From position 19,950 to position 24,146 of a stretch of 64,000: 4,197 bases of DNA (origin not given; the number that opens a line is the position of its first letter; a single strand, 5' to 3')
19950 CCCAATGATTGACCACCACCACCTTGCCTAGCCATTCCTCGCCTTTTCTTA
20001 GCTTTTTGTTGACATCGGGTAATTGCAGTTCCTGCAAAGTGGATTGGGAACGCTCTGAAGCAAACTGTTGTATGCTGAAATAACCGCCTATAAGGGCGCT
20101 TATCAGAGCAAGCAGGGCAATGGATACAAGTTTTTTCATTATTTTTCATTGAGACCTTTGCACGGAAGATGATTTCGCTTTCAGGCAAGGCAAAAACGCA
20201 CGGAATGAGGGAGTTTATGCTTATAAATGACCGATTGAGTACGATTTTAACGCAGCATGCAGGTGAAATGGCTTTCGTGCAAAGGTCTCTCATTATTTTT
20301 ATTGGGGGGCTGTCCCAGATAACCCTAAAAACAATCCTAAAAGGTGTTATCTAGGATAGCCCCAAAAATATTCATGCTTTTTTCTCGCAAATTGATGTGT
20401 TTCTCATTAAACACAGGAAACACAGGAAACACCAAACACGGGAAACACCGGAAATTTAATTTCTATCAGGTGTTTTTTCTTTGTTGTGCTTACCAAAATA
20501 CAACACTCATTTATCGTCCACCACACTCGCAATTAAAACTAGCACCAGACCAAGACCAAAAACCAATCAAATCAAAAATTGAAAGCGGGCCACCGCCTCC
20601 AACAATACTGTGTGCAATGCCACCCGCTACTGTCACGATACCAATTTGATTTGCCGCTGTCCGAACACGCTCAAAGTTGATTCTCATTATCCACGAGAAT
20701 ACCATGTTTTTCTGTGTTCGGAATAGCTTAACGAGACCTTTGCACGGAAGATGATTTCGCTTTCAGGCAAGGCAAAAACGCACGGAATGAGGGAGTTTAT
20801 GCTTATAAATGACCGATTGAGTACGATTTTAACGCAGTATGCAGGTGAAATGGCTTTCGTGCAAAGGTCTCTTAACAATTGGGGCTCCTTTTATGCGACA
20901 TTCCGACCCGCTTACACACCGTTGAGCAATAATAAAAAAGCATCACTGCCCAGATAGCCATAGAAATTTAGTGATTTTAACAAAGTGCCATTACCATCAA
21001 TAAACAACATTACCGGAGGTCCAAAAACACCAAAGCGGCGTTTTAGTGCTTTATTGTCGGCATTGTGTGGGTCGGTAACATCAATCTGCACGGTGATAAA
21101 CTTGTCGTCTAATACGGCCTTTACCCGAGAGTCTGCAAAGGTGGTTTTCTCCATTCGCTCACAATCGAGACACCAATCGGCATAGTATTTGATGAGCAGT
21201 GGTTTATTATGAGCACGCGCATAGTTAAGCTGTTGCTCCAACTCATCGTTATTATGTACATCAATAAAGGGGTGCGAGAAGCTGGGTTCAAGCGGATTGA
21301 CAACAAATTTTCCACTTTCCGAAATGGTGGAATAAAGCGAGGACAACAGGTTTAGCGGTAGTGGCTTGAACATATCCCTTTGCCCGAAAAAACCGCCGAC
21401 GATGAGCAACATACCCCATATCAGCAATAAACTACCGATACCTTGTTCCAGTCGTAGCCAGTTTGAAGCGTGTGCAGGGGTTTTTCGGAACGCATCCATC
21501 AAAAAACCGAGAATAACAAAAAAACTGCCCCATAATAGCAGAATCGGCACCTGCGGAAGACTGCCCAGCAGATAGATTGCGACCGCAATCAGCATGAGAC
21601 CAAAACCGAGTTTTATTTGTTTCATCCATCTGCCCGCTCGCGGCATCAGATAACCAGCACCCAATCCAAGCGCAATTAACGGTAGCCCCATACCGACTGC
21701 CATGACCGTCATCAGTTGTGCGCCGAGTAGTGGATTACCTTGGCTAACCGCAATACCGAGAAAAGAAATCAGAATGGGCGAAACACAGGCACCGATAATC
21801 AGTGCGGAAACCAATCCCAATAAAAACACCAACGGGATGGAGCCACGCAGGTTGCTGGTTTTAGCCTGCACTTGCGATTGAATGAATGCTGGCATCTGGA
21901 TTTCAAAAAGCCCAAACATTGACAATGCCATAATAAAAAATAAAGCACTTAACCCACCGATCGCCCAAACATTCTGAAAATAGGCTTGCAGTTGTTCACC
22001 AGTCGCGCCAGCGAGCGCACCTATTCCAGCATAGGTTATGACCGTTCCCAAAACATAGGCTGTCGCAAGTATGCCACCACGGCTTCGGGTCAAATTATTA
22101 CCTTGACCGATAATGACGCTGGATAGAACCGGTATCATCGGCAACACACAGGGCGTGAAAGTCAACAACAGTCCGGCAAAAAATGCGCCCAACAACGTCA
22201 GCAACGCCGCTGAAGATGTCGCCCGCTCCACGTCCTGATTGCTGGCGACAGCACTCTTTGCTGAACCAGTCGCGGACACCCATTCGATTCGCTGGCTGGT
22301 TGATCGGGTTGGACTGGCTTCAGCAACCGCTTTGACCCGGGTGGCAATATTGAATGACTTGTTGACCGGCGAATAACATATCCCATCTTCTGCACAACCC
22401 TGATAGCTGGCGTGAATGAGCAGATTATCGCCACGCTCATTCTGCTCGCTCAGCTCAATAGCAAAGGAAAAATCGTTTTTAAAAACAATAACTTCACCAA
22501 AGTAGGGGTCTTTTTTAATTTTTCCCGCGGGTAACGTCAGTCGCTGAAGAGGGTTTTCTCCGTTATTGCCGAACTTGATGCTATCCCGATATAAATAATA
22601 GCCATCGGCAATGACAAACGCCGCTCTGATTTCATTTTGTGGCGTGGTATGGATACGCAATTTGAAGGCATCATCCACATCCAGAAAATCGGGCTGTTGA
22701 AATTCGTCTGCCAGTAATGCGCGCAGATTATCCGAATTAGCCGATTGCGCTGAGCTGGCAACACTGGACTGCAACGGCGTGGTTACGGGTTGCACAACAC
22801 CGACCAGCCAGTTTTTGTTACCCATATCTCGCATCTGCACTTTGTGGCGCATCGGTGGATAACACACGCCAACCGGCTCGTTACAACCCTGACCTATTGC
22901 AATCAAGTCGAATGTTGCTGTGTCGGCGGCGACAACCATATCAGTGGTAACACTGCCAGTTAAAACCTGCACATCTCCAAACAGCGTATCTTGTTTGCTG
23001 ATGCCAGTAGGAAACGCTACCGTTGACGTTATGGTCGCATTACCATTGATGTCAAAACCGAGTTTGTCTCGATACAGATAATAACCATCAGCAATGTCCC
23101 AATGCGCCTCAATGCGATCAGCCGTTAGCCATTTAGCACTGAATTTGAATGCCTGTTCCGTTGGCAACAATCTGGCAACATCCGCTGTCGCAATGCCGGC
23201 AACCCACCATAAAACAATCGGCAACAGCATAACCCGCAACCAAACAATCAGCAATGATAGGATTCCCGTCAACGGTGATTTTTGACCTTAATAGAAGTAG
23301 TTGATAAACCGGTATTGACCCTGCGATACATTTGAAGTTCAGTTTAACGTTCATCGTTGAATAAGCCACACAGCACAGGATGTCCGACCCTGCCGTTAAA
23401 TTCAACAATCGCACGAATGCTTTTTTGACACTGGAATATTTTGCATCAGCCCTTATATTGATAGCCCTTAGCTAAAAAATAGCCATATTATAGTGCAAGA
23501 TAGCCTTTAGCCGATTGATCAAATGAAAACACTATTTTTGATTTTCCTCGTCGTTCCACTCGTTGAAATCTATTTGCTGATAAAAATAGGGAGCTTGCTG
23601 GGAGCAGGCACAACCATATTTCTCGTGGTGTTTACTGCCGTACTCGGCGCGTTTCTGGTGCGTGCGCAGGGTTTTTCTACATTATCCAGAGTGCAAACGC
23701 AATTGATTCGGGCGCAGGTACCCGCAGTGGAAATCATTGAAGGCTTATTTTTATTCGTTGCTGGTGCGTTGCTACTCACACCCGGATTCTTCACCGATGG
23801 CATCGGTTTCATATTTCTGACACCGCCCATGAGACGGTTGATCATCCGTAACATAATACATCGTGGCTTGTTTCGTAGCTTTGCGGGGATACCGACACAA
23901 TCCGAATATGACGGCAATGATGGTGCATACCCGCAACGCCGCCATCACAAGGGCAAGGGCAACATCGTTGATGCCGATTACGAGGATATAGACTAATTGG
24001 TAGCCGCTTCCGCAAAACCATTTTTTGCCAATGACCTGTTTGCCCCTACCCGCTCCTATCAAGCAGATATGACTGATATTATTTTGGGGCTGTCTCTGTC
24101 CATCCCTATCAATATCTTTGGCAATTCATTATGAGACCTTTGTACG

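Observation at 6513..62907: Dense MITE family: 12 copies of a 139/162-bp element with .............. termini and 5-bp target duplications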

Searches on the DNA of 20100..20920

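Call 75: search_rna_families(source=window, start=20100, end=20920, threshold=evalue, max_evalue=1)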
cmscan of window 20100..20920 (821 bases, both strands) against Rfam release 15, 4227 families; matches with E-value up to 1: 0.
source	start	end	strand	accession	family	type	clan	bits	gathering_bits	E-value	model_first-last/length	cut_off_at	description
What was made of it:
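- On Known structured RNA family (Rfam): Nothing matches at E <= 1 over two copies (call 75).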

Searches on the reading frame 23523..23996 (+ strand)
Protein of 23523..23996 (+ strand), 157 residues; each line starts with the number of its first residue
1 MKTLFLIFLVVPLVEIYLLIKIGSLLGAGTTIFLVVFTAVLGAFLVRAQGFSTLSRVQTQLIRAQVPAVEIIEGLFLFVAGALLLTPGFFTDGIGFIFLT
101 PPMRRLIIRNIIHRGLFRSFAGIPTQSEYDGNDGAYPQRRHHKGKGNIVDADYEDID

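Call 77: search_protein_families(library=pfam, proteins=[window:23523-23996:+], max_evalue=0.00001)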
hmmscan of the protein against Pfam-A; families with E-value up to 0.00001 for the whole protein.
window:23523-23996:+ (157 aa): 1 family
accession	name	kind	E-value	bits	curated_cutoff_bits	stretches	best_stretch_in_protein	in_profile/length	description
PF04186.18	FxsA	-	1.7e-33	115.4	25.2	1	6-111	1-106/109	FxsA cytoplasmic membrane protein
